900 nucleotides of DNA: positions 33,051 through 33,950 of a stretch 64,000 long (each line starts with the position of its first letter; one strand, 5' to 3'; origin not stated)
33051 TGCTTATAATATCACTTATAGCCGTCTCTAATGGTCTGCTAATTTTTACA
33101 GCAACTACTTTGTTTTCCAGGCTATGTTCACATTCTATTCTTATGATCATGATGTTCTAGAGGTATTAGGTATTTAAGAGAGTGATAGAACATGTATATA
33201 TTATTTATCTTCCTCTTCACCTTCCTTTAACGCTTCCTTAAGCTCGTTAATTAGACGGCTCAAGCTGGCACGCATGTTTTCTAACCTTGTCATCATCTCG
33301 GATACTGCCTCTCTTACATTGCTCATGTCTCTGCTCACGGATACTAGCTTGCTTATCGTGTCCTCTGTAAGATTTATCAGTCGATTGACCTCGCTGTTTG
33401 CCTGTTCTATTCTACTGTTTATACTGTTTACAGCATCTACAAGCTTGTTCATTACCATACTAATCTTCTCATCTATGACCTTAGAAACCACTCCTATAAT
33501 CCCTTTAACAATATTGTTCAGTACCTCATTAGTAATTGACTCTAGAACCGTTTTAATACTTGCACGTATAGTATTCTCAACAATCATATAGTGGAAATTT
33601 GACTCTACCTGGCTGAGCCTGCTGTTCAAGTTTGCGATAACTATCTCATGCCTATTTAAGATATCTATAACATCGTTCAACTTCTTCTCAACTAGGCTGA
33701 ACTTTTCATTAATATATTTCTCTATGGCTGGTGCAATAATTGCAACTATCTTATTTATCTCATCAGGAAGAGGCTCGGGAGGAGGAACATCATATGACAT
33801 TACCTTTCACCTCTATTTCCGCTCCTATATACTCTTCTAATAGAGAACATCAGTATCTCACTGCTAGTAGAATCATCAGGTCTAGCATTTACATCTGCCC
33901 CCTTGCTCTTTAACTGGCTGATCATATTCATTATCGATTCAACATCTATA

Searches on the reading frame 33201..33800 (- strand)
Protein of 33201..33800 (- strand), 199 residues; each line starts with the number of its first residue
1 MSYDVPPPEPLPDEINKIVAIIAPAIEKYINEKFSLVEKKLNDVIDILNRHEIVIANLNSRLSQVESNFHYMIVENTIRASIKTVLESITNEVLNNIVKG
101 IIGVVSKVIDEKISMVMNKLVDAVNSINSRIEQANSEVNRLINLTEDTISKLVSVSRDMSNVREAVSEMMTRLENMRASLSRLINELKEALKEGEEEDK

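Call 45: search_protein_families(library=pfam, proteins=[window:33201-33800:-], max_evalue=0.01)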
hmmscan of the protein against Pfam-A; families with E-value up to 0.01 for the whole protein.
window:33201-33800:- (199 aa): 10 families
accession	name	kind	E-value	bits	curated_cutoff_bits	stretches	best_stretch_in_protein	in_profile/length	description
PF07889.17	DUF1664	-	3.2e-05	24.4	34.6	1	108-183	45-120/124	Protein of unknown function (DUF1664)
PF06248.19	Zw10_N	-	0.00015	22.7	26.3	1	119-191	4-73/93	Centromere/kinetochore Zw10 N-terminal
PF08581.15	Tup_N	-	0.00022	21.9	28.7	1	119-193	1-75/77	Tup N-terminal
PF06103.16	DUF948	-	0.00025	21.6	37.2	1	114-183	18-87/89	Bacterial protein of unknown function (DUF948)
PF04513.17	Baculo_PEP_C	-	0.00032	21.2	38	1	95-188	19-116/140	Baculovirus polyhedron envelope protein, PEP, C terminus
PF13870.11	CCDC113_CCDC96_CC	-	0.0012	19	31.6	1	123-193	50-120/177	CCDC113/CCDC96, coiled-coil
PF14712.11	Snapin_Pallidin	-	0.0041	18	29.6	1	119-176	31-88/89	Snapin/Pallidin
PF04888.17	SseC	-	0.0056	16.8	30.2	1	22-166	171-309/312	Secretion system effector C (SseC) like family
PF06160.17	EzrA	-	0.0084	14.9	39.6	0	116-194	310-388/557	Septation ring formation regulator, EzrA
PF09769.14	ApoO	-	0.0093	16.3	31.4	0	102-154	20-72/131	Apolipoprotein O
